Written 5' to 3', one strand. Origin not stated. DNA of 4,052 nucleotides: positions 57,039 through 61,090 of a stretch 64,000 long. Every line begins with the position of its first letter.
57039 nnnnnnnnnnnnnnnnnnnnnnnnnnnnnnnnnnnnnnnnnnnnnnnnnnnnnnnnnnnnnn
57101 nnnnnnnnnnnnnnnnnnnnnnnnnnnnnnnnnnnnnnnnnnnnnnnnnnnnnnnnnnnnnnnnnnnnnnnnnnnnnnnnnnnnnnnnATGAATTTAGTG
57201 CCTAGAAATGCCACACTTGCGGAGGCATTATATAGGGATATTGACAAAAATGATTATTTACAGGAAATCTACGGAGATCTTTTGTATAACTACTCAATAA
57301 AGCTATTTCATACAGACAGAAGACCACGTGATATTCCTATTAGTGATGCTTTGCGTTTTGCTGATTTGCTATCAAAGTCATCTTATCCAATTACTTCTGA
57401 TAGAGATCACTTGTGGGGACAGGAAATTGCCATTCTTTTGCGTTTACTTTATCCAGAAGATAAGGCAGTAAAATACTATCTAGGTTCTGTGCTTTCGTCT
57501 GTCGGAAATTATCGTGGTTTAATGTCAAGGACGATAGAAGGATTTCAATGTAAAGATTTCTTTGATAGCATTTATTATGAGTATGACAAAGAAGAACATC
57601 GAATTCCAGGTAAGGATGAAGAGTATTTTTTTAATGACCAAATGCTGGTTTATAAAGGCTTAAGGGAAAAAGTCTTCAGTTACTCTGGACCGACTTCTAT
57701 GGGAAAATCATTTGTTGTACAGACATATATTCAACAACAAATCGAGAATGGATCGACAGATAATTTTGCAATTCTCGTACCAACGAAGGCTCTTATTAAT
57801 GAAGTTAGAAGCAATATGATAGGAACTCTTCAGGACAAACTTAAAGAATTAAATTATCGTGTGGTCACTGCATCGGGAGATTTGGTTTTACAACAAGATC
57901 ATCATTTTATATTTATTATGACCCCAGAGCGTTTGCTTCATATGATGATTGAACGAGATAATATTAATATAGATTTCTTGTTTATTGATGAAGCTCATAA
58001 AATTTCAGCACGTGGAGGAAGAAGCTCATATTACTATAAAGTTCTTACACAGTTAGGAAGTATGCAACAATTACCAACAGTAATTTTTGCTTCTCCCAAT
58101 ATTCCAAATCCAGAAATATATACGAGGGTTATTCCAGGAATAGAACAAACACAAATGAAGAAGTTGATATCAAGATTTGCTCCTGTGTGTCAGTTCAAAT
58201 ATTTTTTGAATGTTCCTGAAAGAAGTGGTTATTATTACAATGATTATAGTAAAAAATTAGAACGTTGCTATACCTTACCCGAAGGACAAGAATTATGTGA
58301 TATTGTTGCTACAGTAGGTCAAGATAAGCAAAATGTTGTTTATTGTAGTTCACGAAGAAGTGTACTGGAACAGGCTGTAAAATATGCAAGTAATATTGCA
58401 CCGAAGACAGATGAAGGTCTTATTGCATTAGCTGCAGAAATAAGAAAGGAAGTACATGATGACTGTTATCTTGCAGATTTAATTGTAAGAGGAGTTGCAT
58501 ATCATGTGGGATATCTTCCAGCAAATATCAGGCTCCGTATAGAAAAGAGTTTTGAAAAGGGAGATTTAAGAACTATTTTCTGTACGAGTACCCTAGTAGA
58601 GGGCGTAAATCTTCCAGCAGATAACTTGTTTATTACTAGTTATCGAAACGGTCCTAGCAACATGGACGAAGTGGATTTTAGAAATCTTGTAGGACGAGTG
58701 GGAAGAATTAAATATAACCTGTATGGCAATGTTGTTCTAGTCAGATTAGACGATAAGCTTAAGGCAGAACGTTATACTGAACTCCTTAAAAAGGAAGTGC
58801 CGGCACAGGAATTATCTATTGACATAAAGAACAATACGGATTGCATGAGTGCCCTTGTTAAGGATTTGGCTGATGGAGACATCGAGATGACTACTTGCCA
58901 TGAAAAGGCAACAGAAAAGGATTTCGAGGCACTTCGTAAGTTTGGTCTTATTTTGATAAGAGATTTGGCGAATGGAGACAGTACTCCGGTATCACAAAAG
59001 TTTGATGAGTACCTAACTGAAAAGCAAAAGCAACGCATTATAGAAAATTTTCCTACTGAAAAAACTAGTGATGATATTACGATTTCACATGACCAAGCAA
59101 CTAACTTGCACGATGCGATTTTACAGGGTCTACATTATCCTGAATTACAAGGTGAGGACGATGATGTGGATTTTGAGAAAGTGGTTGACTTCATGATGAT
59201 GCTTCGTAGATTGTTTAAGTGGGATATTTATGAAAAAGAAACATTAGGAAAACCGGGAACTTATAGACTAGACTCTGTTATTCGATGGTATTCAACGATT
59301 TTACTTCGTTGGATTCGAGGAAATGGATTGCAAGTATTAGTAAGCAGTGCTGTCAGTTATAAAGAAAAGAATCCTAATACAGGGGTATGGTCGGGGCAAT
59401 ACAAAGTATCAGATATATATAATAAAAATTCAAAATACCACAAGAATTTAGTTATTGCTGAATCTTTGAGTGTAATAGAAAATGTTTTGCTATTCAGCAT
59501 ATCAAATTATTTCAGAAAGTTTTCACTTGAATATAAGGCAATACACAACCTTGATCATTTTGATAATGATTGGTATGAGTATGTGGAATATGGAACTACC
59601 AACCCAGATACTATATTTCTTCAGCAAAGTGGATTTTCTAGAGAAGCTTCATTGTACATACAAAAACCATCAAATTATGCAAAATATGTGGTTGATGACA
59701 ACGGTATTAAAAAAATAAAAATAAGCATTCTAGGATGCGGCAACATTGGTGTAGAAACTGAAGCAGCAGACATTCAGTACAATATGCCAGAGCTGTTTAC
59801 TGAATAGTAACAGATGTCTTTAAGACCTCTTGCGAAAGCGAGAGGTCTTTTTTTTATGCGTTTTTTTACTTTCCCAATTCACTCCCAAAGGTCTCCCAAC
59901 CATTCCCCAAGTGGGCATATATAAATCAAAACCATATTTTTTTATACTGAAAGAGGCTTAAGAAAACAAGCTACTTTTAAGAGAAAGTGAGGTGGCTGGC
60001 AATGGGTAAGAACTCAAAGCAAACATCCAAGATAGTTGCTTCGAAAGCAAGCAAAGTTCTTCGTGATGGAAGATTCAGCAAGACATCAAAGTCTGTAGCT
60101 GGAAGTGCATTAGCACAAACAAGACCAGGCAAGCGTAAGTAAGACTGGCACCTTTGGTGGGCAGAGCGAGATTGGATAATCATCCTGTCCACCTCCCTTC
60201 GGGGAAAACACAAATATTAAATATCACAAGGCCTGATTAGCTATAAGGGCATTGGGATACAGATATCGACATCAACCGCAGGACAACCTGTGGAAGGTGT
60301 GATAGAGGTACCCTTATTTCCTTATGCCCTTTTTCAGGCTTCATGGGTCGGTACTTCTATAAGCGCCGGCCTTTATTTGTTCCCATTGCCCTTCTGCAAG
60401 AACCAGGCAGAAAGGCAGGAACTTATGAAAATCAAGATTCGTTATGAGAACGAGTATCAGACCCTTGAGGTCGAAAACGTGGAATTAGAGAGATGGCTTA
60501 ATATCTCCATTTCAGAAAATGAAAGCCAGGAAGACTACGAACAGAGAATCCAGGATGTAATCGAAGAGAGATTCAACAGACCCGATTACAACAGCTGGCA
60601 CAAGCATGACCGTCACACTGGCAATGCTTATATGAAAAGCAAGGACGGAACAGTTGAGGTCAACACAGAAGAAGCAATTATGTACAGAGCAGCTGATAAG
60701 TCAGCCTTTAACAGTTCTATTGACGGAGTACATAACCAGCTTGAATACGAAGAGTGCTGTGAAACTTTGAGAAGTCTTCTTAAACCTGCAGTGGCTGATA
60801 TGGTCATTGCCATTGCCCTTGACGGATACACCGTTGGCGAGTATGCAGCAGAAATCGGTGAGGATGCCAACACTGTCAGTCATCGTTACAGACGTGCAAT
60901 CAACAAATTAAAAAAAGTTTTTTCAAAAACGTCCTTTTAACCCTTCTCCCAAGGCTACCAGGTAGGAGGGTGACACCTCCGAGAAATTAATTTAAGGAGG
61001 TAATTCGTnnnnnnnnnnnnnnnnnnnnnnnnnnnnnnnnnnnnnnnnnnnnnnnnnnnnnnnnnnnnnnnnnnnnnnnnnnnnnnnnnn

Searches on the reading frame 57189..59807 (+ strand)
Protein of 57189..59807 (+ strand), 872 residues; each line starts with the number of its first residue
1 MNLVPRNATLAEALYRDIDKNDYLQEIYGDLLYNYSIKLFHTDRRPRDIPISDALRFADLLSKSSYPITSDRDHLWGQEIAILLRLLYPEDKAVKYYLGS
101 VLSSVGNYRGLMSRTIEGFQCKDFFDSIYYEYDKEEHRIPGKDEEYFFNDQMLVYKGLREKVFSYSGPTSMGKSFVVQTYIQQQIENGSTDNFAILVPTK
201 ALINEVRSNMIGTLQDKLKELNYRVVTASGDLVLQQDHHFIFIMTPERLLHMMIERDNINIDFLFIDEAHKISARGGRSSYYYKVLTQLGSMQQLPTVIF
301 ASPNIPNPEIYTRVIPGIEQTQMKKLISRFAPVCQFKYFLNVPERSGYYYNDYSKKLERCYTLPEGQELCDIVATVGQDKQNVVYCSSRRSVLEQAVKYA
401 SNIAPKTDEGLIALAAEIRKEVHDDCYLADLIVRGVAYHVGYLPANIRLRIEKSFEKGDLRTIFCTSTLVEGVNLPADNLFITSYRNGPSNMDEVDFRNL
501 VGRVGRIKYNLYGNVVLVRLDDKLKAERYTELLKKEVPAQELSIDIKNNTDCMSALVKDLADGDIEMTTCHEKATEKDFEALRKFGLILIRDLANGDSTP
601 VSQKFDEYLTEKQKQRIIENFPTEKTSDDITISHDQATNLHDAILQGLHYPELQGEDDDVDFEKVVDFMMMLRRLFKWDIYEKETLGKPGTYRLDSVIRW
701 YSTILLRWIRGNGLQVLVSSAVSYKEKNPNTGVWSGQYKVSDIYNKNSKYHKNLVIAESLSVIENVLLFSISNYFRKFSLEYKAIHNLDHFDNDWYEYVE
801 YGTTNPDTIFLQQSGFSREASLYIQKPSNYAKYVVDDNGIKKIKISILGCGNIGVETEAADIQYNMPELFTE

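Call 5: search_protein_families(library=pfam, proteins=[window:57189-59807:+], max_evalue=0.01)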
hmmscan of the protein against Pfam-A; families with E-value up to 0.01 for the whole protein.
window:57189-59807:+ (872 aa): 3 families
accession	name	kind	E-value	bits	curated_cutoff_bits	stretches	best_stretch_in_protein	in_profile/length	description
PF00270.35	DEAD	-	2.4e-14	53.9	26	1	160-300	14-155/167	DEAD/DEAH box helicase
PF04851.21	ResIII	-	1.1e-08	35.6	22.5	1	167-285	30-146/164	Type III restriction enzyme, res subunit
PF00271.37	Helicase_C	-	7.3e-07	29.9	23.5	1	433-508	39-110/110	Helicase conserved C-terminal domain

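Call 38: search_protein_families(library=padloc, proteins=[window:57189-59807:+], max_evalue=0.01)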
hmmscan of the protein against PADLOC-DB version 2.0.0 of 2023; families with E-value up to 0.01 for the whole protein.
window:57189-59807:+ (872 aa): 29 families (the best 25 are shown)
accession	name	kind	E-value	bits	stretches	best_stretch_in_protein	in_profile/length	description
PDLC00190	HamB1|HamB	-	0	1081.6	1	6-871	4-865/866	DEAD-box helicase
PDLC00176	HamB1|HamB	-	4.3e-172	572.2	1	9-845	2-824/845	DEAD-box helicase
PDLC00186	HamB1|HamB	-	1.8e-85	285.6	1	153-826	153-820/864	DEAD-box helicase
PDLC00187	HamB1|HamB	-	3.8e-85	284.8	1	58-778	56-754/851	DEAD-box helicase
PDLC00185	HamB1|HamB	-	3.1e-82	274.8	1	20-569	11-576/871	DEAD-box helicase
PDLC00200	HamB2|HamB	-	9.8e-75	250.1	1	160-823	161-814/865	DEAD-box helicase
PDLC00181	HamB1|HamB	-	4.3e-62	208.3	2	166-532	160-524/836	DEAD-box helicase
PDLC00199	HamB2|HamB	-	3.9e-54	182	1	141-844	129-819/841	DEAD-box helicase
PDLC00180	HamB1|HamB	-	1.5e-53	180.5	1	133-627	85-549/709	DEAD-box helicase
PDLC00177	HamB1|HamB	-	2.1e-48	163.2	1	121-516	113-530/841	DEAD-box helicase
PDLC00201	HamB2|HamB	-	1.3e-47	160.6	1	134-517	89-437/721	DEAD-box helicase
PDLC00184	HamB1|HamB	-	1.3e-41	140.6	1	161-548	131-502/738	DEAD-box helicase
PDLC00182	HamB1|HamB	-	4e-32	109.4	1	149-517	102-444/719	DEAD-box helicase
PDLC00191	HamB1|HamB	-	1.4e-31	107.6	2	367-523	328-489/767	DEAD-box helicase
PDLC00188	HamB1|HamB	-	5.6e-31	105.5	2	409-568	547-703/1037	DEAD-box helicase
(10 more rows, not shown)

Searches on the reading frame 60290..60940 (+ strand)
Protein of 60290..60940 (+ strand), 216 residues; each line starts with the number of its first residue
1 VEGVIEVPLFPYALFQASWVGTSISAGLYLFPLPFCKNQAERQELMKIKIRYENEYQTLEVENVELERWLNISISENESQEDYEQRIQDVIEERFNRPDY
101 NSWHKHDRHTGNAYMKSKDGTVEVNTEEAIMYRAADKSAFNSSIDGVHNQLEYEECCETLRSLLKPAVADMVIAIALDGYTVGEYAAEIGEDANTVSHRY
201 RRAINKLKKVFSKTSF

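Call 39: search_protein_families(library=ncbifam, proteins=[window:60290-60940:+], max_evalue=0.01)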
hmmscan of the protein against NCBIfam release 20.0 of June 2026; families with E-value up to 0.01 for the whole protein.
window:60290-60940:+ (216 aa): 3 families
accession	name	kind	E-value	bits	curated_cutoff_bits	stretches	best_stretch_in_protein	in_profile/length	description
TIGR02937.1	sigma70-ECF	superfamily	3.4e-05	23.5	42.9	1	68-209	72-163/165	sigma-70 family RNA polymerase sigma factor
TIGR02984.1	Sig-70_plancto1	subfamily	0.0042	16.7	183.75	1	162-211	139-188/189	RNA polymerase sigma-70 factor, Planctomycetaceae-specific subfamily 1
TIGR02959.1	SigZ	equivalog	0.0084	16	168.65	0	104-212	41-149/170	RNA polymerase sigma factor SigZ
